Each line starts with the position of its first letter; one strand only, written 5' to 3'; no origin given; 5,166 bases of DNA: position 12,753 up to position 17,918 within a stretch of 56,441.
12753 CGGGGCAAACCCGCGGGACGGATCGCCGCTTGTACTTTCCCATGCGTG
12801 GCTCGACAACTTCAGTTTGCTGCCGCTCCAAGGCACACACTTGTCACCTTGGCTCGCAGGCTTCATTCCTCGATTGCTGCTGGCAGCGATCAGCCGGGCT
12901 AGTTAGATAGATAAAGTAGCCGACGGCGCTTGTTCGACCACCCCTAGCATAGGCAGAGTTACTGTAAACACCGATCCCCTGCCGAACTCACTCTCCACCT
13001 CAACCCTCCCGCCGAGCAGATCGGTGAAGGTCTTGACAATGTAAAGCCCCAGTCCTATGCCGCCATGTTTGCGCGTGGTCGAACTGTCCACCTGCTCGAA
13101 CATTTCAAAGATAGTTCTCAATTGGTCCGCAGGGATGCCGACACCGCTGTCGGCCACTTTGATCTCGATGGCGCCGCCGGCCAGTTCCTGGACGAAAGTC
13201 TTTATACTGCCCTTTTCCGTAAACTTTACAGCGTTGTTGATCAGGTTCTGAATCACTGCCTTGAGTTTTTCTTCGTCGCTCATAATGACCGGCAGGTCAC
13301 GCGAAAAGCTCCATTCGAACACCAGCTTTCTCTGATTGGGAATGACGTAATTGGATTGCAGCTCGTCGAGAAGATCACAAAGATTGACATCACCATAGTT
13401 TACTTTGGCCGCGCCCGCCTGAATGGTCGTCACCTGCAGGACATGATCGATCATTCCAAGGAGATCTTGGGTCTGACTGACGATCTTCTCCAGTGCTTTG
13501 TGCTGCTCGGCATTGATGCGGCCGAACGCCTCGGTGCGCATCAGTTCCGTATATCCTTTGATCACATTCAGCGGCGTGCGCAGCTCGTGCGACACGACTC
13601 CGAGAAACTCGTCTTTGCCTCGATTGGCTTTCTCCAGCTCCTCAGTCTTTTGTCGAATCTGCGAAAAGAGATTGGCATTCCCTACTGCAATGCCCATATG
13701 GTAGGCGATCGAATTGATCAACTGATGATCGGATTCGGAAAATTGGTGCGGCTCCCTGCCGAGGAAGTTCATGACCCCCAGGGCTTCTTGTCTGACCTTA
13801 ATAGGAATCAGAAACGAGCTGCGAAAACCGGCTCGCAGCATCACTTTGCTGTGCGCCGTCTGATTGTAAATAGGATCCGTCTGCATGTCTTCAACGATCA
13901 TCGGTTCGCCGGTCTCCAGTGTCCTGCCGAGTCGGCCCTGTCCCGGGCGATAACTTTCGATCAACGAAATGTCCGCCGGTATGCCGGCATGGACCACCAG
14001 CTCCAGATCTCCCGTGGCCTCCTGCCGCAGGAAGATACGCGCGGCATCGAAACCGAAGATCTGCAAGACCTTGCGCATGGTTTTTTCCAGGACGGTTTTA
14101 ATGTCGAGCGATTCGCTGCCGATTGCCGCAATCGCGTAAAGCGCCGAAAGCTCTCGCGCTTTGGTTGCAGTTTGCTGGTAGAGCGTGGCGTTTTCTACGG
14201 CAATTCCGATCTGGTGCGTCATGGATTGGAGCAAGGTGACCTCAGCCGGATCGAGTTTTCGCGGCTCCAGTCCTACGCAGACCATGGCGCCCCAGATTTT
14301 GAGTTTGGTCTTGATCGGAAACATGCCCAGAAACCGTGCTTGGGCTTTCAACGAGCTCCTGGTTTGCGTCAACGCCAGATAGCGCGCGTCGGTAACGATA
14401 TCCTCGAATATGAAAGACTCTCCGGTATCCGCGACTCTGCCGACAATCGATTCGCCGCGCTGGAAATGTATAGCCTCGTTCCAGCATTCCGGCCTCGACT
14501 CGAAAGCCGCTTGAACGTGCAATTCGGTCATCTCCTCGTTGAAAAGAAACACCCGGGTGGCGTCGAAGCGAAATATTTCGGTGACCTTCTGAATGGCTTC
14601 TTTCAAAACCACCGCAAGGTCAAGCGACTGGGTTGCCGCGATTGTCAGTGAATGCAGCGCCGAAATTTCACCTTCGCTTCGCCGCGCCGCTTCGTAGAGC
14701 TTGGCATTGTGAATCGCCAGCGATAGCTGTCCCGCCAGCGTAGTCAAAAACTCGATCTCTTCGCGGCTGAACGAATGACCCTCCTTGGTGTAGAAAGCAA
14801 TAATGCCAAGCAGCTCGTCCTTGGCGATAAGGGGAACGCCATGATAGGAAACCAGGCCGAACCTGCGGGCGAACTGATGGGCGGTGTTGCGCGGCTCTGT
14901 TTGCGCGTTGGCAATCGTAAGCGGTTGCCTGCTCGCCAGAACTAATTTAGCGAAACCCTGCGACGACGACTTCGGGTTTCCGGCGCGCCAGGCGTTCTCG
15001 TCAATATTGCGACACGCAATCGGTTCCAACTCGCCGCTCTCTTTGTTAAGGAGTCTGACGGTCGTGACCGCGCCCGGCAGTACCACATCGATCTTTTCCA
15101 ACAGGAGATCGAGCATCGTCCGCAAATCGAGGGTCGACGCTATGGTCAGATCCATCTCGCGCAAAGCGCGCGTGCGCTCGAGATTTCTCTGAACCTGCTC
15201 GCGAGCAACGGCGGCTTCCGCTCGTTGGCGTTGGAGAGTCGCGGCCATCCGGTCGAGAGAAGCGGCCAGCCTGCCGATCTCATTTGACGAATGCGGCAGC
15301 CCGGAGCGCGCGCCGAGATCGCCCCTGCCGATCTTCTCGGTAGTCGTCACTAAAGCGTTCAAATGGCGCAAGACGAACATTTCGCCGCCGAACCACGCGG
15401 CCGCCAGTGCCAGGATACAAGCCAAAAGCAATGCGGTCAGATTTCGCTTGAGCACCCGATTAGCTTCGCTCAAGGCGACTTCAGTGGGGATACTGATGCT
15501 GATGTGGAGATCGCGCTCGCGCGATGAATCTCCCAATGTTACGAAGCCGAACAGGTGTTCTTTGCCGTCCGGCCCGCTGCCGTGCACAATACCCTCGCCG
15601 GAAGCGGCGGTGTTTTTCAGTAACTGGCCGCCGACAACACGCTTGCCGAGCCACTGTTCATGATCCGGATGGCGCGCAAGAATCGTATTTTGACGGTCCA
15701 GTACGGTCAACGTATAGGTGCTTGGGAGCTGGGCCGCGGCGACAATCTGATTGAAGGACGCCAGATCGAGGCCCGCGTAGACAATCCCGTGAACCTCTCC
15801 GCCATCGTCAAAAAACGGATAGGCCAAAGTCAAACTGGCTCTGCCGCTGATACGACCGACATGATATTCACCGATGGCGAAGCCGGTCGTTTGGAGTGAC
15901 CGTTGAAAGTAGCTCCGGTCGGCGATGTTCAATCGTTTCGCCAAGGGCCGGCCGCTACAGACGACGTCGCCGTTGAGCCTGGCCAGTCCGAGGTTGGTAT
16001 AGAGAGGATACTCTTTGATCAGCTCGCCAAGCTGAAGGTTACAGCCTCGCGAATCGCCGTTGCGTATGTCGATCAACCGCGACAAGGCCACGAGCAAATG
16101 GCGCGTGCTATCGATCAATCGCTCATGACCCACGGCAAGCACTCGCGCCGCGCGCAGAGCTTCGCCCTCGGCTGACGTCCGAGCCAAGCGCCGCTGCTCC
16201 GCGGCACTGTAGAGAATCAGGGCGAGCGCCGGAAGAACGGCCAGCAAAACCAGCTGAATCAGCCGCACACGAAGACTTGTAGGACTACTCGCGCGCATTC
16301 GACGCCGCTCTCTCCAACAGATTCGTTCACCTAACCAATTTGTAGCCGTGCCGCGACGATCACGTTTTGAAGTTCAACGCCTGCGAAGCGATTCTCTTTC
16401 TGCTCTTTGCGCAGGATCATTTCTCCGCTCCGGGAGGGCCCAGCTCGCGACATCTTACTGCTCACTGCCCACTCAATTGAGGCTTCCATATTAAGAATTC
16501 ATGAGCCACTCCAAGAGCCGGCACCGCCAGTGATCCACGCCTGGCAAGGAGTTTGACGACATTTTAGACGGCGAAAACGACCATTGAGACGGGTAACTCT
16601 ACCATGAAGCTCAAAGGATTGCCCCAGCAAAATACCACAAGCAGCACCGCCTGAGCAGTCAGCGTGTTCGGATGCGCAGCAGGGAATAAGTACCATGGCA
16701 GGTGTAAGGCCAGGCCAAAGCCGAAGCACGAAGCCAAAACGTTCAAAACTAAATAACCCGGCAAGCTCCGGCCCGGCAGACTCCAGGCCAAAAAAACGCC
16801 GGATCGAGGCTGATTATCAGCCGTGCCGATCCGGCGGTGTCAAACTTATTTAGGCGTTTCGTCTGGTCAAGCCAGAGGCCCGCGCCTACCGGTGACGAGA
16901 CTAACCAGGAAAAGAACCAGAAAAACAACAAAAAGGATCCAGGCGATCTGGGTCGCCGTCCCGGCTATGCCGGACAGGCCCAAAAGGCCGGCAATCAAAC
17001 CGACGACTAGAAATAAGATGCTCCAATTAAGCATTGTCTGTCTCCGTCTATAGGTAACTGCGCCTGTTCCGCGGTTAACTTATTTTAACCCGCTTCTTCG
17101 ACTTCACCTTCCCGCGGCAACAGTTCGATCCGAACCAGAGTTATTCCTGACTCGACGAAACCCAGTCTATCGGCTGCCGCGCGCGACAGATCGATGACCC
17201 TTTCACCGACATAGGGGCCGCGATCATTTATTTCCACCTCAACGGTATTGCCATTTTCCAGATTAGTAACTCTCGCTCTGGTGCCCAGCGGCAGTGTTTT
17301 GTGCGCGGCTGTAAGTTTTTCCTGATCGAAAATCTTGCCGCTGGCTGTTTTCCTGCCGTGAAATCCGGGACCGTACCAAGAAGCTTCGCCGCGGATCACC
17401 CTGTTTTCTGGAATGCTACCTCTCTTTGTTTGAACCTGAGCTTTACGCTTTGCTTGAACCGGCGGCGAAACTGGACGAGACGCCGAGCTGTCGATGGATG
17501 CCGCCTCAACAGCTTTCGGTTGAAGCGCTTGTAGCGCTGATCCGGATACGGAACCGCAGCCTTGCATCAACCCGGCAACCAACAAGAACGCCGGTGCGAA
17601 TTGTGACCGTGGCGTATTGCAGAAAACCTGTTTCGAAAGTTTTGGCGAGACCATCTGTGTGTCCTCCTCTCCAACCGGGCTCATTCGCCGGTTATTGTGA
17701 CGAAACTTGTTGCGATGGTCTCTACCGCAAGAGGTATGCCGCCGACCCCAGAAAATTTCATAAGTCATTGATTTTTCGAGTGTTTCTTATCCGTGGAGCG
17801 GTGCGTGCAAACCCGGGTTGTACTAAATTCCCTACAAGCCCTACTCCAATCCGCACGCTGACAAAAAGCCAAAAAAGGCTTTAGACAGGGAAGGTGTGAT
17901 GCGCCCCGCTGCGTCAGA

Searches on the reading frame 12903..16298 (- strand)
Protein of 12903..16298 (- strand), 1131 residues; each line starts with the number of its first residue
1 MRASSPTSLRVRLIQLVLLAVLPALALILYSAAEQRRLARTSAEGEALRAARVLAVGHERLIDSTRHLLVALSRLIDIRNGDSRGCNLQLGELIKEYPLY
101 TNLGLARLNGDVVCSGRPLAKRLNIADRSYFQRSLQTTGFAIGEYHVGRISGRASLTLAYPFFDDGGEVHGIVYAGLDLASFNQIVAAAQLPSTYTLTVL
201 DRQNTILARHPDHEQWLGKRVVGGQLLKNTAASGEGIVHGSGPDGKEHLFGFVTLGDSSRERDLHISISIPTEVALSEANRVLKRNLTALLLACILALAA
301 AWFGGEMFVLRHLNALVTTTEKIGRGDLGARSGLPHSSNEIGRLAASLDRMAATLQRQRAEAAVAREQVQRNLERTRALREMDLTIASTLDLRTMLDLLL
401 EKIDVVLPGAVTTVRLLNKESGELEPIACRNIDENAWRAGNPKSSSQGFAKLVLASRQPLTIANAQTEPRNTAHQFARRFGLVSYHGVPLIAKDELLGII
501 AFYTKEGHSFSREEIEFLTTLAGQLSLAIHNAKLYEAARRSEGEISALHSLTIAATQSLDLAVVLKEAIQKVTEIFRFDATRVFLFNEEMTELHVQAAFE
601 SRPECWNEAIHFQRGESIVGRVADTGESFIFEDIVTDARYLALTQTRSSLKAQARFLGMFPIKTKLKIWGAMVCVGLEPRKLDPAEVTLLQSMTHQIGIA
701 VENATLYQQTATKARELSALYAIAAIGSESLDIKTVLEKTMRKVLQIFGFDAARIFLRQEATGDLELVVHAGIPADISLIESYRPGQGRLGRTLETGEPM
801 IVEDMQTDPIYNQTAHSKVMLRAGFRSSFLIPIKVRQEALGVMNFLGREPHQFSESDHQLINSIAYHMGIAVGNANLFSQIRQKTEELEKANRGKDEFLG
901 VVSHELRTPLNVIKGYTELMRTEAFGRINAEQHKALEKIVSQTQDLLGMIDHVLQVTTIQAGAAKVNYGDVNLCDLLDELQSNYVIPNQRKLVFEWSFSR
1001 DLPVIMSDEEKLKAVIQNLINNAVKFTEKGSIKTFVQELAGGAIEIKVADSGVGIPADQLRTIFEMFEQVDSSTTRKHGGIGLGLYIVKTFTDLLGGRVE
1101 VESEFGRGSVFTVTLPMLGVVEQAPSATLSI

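Call 61: search_protein_families(library=pfam, proteins=[window:12903-16298:-], max_evalue=0.00001)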
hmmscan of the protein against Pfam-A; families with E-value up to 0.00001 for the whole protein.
window:12903-16298:- (1131 aa): 7 families
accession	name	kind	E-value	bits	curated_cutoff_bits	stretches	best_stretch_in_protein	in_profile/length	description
PF13185.12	GAF_2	-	2.8e-50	170.5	28.6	3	731-872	2-135/136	GAF domain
PF01590.32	GAF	-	1.1e-47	162.3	22.4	3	732-872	1-133/133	GAF domain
PF13492.12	GAF_3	-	3.4e-29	102.3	27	3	470-531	66-129/129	GAF domain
PF02518.31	HATPase_c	-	1.7e-27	96.5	26.4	1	1008-1117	2-109/111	Histidine kinase-, DNA gyrase B-, and HSP90-like ATPase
PF02743.24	dCache_1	-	8.1e-18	65.3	45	1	46-255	10-230/240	Cache domain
PF00512.31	HisKA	-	6.8e-16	58.5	26.9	1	895-962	2-66/66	His Kinase A (phospho-acceptor) domain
PF00672.30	HAMP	-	3.5e-08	34.1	25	1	309-356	6-52/53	HAMP domain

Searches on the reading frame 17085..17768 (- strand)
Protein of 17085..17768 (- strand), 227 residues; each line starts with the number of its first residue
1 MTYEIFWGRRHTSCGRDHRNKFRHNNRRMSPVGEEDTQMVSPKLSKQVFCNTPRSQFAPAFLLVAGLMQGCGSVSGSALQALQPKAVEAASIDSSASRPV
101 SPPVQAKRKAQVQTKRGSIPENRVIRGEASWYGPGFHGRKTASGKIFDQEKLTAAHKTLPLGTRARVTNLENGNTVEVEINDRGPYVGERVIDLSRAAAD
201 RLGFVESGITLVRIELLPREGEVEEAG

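Call 61: search_protein_families(library=pfam, proteins=[window:17085-17768:-], max_evalue=0.00001)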
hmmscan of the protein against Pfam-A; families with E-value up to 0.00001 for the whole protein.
window:17085-17768:- (227 aa): 1 family
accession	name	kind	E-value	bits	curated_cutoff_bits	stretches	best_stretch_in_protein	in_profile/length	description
PF03330.24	DPBB_1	-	3.9e-24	85.1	28.8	1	126-213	3-82/83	Lytic transglycolase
